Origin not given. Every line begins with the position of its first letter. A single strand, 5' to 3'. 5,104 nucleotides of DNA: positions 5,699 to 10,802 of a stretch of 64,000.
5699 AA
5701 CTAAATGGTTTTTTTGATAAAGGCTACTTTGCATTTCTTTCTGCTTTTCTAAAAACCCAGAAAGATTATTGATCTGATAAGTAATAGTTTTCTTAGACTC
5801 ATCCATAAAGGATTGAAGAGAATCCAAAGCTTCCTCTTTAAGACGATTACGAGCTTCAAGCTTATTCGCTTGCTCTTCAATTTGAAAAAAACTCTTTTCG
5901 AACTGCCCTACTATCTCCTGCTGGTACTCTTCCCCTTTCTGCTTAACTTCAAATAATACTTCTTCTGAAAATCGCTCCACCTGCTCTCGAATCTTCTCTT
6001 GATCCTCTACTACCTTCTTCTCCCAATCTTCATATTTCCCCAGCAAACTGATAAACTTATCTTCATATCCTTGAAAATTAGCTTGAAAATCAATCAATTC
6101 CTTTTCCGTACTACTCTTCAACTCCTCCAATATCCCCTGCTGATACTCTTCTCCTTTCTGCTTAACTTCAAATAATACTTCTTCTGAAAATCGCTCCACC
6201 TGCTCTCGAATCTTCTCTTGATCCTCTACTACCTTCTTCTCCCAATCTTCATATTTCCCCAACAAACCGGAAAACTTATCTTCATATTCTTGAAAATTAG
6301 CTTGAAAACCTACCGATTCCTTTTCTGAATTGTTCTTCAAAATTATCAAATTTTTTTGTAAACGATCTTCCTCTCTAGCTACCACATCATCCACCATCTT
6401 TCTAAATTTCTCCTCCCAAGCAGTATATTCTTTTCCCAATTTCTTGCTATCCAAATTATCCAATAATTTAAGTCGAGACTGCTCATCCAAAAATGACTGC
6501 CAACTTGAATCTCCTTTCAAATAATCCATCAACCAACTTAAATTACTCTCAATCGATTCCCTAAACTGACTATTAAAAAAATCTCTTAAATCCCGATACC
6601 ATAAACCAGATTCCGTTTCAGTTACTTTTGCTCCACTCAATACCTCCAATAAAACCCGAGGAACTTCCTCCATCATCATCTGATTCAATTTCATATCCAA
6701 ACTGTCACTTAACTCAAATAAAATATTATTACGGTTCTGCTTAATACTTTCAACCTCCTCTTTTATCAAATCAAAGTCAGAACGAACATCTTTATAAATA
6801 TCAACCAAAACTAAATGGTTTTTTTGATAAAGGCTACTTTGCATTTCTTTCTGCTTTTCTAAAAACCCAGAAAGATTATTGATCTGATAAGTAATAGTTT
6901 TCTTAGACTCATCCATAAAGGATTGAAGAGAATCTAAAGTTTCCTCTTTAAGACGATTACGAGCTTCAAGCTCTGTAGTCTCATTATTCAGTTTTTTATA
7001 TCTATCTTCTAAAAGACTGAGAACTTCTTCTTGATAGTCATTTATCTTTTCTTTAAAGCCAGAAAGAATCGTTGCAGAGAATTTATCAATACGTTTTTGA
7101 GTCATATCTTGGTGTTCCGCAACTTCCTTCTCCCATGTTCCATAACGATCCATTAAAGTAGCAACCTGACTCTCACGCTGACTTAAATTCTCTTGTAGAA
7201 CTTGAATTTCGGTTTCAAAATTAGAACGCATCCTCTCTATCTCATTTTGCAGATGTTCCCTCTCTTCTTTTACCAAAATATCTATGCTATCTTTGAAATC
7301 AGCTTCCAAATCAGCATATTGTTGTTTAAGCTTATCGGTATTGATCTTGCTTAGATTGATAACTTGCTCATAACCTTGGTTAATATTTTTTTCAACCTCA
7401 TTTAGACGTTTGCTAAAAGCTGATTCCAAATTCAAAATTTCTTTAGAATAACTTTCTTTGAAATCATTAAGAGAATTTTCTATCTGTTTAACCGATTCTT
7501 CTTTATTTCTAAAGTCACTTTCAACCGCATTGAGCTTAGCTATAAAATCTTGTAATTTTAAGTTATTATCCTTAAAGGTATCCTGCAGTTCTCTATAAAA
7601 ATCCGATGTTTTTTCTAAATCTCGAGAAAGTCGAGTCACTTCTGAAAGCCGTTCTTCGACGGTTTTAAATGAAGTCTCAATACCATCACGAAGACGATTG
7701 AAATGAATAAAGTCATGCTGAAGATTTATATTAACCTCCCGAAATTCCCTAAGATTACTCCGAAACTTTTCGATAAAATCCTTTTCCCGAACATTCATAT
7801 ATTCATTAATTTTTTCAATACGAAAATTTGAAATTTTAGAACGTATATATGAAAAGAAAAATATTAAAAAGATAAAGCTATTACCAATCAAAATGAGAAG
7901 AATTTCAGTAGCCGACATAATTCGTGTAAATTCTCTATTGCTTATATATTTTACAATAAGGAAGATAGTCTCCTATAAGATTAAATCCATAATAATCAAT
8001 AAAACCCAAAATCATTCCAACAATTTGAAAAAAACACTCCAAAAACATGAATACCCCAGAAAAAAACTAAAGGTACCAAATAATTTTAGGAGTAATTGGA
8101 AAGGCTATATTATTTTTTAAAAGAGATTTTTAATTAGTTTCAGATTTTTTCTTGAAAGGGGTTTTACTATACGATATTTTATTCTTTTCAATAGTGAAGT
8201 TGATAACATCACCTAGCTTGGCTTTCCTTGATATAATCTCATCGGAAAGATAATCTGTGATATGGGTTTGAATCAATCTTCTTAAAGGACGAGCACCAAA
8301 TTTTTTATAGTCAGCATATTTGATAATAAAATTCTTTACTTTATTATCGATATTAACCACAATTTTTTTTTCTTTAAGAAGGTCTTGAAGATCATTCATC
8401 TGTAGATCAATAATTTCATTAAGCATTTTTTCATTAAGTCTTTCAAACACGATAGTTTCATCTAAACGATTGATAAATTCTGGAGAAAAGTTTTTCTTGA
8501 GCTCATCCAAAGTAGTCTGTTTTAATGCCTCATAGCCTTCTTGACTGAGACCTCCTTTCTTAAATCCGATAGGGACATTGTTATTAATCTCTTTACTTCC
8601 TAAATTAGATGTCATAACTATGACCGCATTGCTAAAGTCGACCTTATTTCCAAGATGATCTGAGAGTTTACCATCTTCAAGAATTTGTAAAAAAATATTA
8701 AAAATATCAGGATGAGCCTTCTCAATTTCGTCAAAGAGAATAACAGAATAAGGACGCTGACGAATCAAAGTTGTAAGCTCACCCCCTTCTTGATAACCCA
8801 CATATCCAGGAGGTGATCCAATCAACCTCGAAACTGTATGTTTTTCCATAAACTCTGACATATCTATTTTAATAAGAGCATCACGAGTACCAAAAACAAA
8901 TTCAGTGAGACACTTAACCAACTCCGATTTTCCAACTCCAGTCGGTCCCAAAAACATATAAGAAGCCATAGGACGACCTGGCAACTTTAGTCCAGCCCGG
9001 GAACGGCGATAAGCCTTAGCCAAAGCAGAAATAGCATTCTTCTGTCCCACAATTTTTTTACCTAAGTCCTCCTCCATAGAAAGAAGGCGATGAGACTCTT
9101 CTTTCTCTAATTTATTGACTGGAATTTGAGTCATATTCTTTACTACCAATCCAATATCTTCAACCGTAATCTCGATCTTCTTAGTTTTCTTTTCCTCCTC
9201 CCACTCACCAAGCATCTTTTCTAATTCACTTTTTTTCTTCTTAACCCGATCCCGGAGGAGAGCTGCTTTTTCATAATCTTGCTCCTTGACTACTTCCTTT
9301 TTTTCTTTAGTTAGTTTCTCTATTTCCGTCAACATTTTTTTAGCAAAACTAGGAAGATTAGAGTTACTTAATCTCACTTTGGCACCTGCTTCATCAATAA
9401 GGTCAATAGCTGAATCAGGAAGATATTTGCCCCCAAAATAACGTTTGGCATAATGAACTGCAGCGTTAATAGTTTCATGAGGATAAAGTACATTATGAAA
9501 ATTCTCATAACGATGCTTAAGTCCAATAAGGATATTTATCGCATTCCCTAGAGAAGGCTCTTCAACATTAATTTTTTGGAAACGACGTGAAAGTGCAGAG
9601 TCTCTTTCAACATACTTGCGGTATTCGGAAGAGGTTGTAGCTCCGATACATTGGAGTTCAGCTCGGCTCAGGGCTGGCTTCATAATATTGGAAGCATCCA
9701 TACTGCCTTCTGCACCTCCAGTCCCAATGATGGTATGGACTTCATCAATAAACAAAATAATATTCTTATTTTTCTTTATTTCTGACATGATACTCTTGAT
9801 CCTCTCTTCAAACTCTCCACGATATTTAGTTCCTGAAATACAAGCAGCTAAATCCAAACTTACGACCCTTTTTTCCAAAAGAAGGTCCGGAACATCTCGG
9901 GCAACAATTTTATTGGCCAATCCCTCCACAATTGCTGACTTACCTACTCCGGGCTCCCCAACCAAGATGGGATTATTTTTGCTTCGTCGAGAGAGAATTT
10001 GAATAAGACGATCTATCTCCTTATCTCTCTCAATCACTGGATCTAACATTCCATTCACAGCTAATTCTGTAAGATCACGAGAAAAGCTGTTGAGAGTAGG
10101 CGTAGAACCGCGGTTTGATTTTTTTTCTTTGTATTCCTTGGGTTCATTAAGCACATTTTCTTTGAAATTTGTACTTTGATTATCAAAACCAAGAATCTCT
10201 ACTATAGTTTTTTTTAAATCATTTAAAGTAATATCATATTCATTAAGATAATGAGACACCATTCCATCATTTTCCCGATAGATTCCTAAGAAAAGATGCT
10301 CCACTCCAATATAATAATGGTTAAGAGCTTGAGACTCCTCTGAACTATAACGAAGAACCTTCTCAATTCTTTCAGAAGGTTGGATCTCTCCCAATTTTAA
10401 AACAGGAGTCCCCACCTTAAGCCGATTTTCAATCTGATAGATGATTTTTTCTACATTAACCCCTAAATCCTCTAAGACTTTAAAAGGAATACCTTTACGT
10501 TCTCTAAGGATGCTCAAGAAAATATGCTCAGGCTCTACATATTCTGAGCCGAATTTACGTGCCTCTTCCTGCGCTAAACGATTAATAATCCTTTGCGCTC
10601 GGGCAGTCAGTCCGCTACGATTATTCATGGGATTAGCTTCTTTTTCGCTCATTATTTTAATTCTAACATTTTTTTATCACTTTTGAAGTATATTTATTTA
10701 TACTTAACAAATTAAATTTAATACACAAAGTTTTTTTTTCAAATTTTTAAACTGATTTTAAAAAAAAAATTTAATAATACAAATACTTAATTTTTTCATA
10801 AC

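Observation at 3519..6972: Near-identical 1,110-bp in-frame tandem repeats (3.1 copies) with a nested 219-bp repeat inside a 2,012-aa membrane-anchored coiled-coil gene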

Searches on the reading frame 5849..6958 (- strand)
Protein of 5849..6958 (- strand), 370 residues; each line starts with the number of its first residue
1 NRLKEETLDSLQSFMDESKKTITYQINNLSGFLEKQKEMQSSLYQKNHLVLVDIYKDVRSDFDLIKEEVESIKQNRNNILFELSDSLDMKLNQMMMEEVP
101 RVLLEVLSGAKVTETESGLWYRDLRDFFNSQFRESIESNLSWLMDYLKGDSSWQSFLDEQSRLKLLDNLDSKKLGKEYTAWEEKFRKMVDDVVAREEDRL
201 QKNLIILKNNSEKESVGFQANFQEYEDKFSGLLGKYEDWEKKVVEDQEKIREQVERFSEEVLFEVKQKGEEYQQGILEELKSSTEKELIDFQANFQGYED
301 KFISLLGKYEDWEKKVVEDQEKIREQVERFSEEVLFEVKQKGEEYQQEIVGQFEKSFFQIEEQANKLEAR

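Call 26: search_solved_structures(query=window:5849-6958:-, max_evalue=1)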
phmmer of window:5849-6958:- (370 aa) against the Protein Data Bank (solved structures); distinct sequences matched with E-value up to 1: 1.
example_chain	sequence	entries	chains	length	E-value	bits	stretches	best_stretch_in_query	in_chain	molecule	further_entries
9gnw_P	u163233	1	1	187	0.061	16.3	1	180-247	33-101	PsbP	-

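Call 30: predict_structure(protein=window:5849-6958:-)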
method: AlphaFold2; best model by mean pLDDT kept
length: 370 residues; sequences in the alignment: 1
mean_pLDDT: 63.9   pTM: 0.36
mean pLDDT of the five models: 63.9, 62.1, 56.5, 55.9, 53.8
residues with pLDDT >= 90: 0; 70-90: 117; 50-70: 198; < 50: 55
segments of 3 or more residues with pLDDT < 50: 105-120, 131-137, 146-148, 150-158, 160-162, 166-170
pLDDT, mean of each block of 10 residues (from residue 1): 69 71 69 67 65 64 67 65 63 53 48 45 53 48 48 44 48 53 61 66 71 66 72 75 76 72 68 68 63 70 74 77 75 71 71 67 62
secondary structure, 60 per line:
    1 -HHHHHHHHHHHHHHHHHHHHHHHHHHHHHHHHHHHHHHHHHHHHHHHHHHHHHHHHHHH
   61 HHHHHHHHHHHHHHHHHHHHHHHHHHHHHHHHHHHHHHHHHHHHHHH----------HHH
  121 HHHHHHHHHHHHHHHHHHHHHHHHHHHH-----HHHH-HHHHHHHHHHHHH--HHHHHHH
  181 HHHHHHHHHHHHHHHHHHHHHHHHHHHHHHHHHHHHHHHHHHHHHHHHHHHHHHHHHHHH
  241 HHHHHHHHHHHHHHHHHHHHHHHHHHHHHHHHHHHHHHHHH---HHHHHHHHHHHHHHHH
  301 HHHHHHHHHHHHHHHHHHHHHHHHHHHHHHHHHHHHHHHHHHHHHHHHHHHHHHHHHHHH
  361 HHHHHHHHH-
elements in order: H2-107 H118-148 H154-157 H159-171 H174-281 H285-369

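Call 98: search_dna_similar(query=window:5849-6958:-, collection=phages, mode=protein, max_evalue=0.001, max_rows=5)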
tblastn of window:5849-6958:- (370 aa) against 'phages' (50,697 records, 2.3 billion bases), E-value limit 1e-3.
No match.

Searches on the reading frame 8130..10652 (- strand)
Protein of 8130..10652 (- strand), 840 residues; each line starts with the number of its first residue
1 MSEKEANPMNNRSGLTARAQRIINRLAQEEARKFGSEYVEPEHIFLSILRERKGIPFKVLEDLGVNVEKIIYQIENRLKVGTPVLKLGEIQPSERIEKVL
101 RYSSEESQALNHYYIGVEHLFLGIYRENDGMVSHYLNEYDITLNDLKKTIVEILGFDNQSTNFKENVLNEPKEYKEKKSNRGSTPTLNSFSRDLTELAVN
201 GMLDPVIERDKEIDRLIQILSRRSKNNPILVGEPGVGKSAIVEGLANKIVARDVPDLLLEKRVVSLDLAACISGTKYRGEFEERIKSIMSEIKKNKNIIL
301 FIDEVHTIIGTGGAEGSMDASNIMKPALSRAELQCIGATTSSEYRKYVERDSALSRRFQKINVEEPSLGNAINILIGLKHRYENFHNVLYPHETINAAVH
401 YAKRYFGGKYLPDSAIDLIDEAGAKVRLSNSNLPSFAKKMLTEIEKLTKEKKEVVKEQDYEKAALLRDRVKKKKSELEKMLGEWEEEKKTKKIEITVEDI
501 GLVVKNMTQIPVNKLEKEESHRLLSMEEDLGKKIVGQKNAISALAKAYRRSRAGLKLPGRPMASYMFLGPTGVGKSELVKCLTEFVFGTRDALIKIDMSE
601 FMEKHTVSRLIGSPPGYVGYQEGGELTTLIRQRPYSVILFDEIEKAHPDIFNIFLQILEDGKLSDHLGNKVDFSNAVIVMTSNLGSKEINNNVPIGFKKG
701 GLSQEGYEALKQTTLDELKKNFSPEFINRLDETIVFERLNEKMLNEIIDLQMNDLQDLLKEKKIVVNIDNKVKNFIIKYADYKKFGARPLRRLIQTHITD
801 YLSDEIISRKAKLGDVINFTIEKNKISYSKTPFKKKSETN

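Call 8: search_protein_families(library=pfam, proteins=[window:8130-10652:-], max_evalue=0.01)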
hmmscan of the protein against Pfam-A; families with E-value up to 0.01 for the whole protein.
window:8130-10652:- (840 aa): 22 families
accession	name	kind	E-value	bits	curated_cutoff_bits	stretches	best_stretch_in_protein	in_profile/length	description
PF07724.20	AAA_2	-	4.5e-63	212.7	27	1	560-732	1-165/166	AAA domain (Cdc48 subfamily)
PF17871.7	AAA_lid_9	-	8.2e-29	100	22.8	1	370-467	4-101/104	AAA lid domain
PF02861.25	Clp_N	-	6.1e-26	90.8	20.7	2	27-77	1-51/53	Clp amino terminal domain, pathogenicity island component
PF00004.35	AAA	-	4.4e-23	82.6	21.2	2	229-360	2-125/131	ATPase family associated with various cellular activities (AAA)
PF10431.15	ClpB_D2-small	-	7.8e-19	67.9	21.9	1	739-817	1-79/81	C-terminal, D2-small domain, of ClpB protein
PF07728.20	AAA_5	-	2.4e-16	60.4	22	2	566-686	3-125/139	AAA domain (dynein-related subfamily)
PF13191.12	AAA_16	-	4.8e-11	43.9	32.6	1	206-252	2-51/167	AAA ATPase domain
PF13401.12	AAA_22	-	1.6e-08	35.4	27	0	224-269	4-42/130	AAA domain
PF00158.32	Sigma54_activat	-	1.6e-08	34.9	20.2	1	563-679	23-138/168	Sigma-54 interaction domain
PF02151.25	UVR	-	9.5e-08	32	21.5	1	443-474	3-34/36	UvrB/uvrC motif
PF13173.12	AAA_14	-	7.4e-06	26.4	27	0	229-361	6-118/129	AAA domain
PF05621.17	TniB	-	8e-06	25.8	22.4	0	215-364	25-185/189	Bacterial TniB protein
PF20030.5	bpMoxR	-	1.4e-05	24.7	27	1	199-257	7-63/205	MoxR domain in the MoxR-vWA-beta-propeller ternary systems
PF05673.19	DUF815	-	1.5e-05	24.8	23.8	0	215-253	43-81/249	Protein of unknown function (DUF815)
PF12775.13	AAA_7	-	2.1e-05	24.6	25.8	0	218-305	27-109/181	P-loop containing dynein motor region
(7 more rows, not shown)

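Call 13: list_cluster_members(proteins=[P0001, window:8130-10652:-, window:558-1874:-, window:10993-12195:+, window:58855-61650:+])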
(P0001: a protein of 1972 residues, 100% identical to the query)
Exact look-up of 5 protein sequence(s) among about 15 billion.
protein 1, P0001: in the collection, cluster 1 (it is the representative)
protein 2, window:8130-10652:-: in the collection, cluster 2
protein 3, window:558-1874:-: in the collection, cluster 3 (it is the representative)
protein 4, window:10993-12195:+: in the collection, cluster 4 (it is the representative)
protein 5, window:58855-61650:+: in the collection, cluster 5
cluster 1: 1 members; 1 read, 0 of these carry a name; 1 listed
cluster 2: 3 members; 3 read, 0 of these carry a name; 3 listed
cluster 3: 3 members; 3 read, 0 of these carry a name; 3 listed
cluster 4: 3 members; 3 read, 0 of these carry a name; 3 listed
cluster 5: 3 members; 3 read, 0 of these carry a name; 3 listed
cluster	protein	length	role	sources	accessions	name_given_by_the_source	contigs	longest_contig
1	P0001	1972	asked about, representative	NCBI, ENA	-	-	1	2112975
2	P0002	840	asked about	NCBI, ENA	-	-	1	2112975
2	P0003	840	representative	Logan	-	-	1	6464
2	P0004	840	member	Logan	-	-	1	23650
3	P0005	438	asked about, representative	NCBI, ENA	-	-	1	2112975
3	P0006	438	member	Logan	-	-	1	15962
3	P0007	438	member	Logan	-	-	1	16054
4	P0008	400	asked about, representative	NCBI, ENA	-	-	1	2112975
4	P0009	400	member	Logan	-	-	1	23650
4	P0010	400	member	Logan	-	-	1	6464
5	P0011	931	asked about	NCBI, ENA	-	-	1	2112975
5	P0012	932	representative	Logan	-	-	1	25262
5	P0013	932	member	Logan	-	-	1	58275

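Call 28: search_protein_families(library=ncbifam, proteins=[window:8130-10652:-], max_evalue=0.001)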
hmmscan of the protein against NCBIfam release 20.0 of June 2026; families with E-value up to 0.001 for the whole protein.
window:8130-10652:- (840 aa): 18 families
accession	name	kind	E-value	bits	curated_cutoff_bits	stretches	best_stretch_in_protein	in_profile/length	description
TIGR03346.1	chaperone_ClpB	equivalog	2.9e-259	862.9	1232.1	2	15-490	1-463/853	ATP-dependent chaperone ClpB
TIGR02639.1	ClpA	equivalog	4.4e-233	775.6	993.15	2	18-472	4-457/734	ATP-dependent Clp protease ATP-binding subunit ClpA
NF033606.1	heat_AAA_ClpK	exception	6.9e-212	706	1900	1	11-815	104-892/949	heat shock survival AAA family ATPase ClpK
NF008118.0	PRK10865.1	equivalog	3.8e-211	703.3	1417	2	27-495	17-469/857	ATP-dependent chaperone ClpB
NF033607.0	disagg_AAA_ClpG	exception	3e-210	700.6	1900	1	22-831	96-887/932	AAA family protein disaggregase ClpG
TIGR03345.1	VI_ClpV1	equivalog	1.1e-206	688.9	884.95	2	27-489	12-478/852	type VI secretion system ATPase TssH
NF008263.0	PRK11034.1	equivalog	4.8e-173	576.9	1350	2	27-431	13-414/758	ATP-dependent Clp protease ATP-binding subunit ClpA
NF003745.1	PRK05342.1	equivalog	8.2e-10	38.1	359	1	694-833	263-406/418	ATP-dependent Clp protease ATP-binding subunit ClpX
NF009067.0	PRK12402.1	equivalog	1.5e-07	30.7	317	0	203-304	14-111/340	replication factor C small subunit 2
TIGR03903.1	TOMM_kin_cyc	equivalog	5.7e-07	27.8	705.75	0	509-595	456-538/1267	TOMM system kinase/cyclase fusion protein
TIGR02928.1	TIGR02928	subfamily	3.9e-06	26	181.3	0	197-249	8-64/366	orc1/cdc6 family replication initiation protein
TIGR03922.1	T7SS_EccA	equivalog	7.9e-06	24.7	466.65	0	226-360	313-444/557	type VII secretion AAA-ATPase EccA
TIGR00382.1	clpX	equivalog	2e-05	23.8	370.75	1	686-804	264-388/414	ATP-dependent protease ATP-binding subunit ClpX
TIGR03689.1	pup_AAA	equivalog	2.9e-05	23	504.75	1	229-328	220-321/512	proteasome ATPase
TIGR00764.1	lon_rel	equivalog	3.9e-05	22.4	516.6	0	202-262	16-74/608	ATP-dependent protease LonB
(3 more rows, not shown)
